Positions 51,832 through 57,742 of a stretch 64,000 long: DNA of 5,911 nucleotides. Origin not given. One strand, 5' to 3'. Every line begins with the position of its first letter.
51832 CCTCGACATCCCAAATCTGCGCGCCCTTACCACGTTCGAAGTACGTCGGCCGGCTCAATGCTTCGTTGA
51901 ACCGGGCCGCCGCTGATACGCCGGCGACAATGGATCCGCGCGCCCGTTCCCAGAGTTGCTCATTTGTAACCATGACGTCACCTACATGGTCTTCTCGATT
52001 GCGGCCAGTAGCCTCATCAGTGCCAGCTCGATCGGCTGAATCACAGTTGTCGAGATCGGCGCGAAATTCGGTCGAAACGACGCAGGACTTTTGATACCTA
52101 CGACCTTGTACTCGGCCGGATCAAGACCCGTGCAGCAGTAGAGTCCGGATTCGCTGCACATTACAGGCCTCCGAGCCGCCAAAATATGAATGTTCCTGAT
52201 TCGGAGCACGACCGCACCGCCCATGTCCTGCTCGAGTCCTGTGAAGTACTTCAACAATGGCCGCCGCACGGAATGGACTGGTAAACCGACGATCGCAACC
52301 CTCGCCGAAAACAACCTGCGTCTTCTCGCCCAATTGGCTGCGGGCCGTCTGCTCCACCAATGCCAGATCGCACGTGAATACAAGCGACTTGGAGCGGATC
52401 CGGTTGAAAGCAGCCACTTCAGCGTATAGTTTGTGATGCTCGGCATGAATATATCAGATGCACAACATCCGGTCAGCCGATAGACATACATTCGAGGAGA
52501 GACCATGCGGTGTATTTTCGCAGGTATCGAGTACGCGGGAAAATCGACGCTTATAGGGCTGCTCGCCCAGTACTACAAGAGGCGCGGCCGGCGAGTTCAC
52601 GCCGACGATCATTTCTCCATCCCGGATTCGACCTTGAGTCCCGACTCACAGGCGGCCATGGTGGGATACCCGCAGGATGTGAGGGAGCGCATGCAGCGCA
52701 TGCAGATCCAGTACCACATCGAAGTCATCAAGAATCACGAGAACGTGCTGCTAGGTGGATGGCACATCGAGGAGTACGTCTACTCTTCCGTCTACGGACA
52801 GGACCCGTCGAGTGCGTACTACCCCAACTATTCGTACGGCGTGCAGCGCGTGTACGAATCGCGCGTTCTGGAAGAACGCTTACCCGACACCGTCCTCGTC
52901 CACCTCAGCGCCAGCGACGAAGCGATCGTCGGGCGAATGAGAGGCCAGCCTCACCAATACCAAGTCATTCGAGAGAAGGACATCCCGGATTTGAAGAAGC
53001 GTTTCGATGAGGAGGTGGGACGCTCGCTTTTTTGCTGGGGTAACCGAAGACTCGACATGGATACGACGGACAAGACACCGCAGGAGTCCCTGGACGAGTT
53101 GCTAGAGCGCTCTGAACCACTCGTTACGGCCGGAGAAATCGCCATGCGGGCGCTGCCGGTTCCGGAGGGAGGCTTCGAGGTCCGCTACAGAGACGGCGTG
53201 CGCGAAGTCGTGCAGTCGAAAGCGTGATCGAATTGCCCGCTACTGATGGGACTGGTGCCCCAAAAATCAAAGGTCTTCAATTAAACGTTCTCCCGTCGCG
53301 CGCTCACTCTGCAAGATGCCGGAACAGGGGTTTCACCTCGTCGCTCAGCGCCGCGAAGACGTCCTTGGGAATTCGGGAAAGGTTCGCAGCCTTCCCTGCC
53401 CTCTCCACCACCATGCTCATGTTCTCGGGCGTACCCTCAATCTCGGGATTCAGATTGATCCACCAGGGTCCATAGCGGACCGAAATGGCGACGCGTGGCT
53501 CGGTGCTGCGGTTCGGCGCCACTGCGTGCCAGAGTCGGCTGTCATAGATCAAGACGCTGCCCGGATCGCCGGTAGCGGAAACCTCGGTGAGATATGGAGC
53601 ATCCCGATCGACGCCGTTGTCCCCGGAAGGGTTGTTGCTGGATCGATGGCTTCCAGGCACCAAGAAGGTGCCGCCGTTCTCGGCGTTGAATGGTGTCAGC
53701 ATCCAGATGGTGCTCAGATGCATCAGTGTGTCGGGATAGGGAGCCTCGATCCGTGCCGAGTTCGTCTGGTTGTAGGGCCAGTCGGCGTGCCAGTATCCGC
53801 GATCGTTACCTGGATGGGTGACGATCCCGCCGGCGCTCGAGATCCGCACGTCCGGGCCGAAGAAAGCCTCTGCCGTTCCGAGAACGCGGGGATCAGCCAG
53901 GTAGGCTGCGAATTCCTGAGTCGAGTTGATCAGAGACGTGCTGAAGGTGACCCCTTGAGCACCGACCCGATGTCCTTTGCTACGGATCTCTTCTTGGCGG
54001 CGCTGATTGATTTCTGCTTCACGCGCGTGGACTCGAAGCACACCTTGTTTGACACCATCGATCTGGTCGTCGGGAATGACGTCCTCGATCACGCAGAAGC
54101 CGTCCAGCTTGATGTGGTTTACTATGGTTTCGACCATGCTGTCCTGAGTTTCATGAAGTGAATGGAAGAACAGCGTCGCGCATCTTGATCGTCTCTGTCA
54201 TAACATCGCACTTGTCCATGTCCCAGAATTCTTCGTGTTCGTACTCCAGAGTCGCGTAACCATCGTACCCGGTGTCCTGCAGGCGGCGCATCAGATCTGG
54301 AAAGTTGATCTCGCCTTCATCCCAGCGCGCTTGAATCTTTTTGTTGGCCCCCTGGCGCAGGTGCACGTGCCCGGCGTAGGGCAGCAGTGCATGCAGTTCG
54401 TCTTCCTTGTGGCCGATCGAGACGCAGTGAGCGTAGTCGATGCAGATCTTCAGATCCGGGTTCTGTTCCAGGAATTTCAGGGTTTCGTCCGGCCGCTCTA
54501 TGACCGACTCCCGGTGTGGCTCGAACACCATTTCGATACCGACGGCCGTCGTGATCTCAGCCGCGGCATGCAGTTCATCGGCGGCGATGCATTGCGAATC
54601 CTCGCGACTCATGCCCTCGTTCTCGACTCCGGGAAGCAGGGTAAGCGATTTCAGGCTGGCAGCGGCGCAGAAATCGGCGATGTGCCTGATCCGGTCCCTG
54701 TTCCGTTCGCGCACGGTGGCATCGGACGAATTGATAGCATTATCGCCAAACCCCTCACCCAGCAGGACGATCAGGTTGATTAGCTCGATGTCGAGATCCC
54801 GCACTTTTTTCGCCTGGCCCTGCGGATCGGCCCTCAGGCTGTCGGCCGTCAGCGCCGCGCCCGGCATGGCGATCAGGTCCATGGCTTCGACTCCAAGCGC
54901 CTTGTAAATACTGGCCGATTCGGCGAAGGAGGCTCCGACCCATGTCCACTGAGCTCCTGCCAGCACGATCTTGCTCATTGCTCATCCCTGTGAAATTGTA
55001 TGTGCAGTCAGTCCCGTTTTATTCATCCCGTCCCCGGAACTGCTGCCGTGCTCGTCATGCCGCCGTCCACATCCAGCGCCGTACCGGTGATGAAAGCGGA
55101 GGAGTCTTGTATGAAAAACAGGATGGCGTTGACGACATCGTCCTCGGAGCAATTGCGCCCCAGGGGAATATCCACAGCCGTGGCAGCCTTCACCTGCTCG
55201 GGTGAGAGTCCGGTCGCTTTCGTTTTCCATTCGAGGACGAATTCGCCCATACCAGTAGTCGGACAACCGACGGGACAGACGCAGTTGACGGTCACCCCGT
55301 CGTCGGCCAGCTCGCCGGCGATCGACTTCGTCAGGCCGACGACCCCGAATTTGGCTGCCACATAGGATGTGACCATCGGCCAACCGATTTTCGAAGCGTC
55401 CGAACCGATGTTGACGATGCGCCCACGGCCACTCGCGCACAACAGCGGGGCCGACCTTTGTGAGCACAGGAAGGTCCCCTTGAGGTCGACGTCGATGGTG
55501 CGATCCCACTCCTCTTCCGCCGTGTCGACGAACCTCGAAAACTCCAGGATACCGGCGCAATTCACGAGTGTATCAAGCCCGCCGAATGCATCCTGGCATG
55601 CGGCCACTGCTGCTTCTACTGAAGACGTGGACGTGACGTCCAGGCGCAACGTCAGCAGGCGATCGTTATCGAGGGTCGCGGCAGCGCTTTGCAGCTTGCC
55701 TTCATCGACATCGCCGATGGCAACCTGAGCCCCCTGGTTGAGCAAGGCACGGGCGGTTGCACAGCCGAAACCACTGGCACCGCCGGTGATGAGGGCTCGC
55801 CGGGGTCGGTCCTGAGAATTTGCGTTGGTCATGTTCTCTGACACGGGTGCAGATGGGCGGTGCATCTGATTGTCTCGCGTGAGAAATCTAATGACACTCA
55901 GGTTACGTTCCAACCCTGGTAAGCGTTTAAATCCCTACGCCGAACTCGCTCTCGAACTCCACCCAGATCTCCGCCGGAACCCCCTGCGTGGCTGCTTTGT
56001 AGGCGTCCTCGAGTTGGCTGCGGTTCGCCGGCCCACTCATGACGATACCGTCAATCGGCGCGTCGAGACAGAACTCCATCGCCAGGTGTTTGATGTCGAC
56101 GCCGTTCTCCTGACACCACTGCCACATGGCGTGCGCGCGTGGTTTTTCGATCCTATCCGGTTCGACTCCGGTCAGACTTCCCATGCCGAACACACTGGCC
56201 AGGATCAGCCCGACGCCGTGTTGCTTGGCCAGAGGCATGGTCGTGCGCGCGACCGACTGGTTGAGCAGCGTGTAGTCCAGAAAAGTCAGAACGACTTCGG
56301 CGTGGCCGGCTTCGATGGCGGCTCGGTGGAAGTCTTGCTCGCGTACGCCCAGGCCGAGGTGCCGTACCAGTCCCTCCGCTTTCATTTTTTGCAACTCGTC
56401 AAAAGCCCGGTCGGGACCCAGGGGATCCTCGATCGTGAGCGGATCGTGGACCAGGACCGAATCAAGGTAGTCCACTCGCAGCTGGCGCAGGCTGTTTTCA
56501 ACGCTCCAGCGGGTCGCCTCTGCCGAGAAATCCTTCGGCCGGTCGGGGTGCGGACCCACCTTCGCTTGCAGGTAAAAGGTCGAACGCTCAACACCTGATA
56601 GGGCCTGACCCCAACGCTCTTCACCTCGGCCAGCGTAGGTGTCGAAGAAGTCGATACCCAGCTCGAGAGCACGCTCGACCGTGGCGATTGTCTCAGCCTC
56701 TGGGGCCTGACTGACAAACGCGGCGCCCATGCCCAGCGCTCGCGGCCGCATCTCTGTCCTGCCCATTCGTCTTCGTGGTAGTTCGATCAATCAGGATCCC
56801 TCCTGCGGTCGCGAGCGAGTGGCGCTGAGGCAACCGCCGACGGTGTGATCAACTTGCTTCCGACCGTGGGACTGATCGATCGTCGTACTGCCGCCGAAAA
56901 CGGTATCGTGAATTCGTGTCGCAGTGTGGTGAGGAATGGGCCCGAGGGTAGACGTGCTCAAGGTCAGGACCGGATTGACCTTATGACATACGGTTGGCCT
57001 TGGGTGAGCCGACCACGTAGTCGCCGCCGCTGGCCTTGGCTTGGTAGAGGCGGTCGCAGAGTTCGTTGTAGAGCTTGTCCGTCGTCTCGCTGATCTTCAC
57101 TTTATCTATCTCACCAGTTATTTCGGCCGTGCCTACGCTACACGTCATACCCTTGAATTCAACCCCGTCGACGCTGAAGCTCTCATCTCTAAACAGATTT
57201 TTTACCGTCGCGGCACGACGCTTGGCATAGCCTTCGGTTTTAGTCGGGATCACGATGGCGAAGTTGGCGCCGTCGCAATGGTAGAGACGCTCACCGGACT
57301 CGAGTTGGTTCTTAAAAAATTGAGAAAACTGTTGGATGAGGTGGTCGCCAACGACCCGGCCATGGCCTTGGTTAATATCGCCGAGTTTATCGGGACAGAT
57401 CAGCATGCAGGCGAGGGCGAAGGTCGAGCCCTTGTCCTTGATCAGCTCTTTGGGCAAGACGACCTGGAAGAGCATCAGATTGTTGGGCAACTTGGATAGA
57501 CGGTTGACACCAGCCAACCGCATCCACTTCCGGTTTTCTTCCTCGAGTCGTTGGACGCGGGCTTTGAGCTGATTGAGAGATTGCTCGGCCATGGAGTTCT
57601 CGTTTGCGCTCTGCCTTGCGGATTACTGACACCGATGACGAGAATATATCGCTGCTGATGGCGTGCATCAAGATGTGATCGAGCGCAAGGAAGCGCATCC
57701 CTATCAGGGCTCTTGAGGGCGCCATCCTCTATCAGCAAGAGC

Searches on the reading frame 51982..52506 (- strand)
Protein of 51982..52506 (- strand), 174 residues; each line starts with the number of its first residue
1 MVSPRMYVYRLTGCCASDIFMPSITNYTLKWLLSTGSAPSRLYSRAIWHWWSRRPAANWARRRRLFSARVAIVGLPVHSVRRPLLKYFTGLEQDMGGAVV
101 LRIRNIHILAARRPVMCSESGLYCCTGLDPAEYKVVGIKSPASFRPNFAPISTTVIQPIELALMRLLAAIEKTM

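Call 46: search_protein_families(library=pfam, proteins=[window:51982-52506:-], max_evalue=0.001)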
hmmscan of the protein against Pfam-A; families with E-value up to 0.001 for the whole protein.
window:51982-52506:- (174 aa): 1 family
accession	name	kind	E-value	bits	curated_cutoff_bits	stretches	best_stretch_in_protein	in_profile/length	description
PF07171.17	MlrC_C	-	1.8e-10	41.7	27.2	1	87-157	90-160/178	MlrC C-terminus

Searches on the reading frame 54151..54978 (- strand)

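Call 46: search_protein_families(library=pfam, proteins=[window:54151-54978:-], max_evalue=0.001)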
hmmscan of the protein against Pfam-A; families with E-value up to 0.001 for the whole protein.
window:54151-54978:- (275 aa): 1 family
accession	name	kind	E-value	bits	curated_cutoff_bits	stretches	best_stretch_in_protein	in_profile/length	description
PF01261.30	AP_endonuc_2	-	3.6e-27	96.1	31.1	1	26-250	5-233/249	Xylose isomerase-like TIM barrel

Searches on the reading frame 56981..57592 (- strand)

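Call 46: search_protein_families(library=pfam, proteins=[window:56981-57592:-], max_evalue=0.001)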
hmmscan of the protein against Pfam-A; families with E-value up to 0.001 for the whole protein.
window:56981-57592:- (203 aa): 1 family
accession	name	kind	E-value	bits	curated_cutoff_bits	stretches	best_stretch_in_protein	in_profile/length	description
PF00990.26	GGDEF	-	9.3e-12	45.4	23.8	1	31-190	5-159/161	Diguanylate cyclase, GGDEF domain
